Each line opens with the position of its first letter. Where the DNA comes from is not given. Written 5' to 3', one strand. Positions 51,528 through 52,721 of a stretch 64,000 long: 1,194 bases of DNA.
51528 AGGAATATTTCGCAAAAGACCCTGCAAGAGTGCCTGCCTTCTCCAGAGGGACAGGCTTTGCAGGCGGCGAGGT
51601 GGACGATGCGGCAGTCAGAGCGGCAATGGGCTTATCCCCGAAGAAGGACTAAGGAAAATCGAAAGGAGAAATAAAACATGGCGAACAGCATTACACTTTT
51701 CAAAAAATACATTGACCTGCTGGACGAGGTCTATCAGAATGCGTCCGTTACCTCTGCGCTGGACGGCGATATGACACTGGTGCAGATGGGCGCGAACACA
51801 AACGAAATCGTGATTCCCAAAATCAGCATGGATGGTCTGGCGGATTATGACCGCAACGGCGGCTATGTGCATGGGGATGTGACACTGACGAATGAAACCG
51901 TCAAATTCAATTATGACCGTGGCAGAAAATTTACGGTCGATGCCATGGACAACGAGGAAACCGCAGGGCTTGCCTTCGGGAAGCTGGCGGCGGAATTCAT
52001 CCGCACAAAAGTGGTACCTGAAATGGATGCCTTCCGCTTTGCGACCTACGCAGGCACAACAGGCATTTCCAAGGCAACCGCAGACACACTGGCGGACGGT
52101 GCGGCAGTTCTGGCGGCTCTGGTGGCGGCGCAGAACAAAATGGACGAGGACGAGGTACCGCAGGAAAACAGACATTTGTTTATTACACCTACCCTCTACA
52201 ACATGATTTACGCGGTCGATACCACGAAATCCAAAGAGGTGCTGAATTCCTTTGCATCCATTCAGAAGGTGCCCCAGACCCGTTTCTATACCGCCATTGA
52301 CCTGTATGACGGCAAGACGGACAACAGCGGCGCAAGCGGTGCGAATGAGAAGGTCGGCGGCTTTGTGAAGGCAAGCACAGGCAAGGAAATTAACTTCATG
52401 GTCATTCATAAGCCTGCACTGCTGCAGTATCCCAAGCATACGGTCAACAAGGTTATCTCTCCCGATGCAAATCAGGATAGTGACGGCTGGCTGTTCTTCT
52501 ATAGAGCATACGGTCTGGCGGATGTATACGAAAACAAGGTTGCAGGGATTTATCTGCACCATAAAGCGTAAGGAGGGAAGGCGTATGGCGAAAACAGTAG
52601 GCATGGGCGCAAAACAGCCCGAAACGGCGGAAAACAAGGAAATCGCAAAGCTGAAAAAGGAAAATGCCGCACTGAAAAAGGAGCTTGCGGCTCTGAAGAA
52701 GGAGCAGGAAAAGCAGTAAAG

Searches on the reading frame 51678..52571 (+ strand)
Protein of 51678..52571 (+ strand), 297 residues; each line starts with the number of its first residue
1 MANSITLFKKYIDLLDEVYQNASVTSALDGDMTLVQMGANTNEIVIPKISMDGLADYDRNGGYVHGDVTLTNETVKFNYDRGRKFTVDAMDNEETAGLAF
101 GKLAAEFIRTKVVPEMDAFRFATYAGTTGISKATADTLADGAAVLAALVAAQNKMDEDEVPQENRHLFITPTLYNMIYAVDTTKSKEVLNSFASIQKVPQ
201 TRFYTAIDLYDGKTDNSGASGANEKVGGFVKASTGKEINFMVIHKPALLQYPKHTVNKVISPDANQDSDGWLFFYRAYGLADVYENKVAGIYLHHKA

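Call 78: search_protein_families(library=phrogs, proteins=[window:51678-52571:+], max_evalue=0.00001)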
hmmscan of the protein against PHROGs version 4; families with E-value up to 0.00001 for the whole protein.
window:51678-52571:+ (297 aa): 2 families
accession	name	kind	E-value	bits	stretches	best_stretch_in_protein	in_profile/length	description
phrog_422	-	head and packaging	5.1e-76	256.9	1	1-297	1-294/297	major head protein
phrog_267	-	head and packaging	1.7e-06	28.5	1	128-178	174-223/410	major head protein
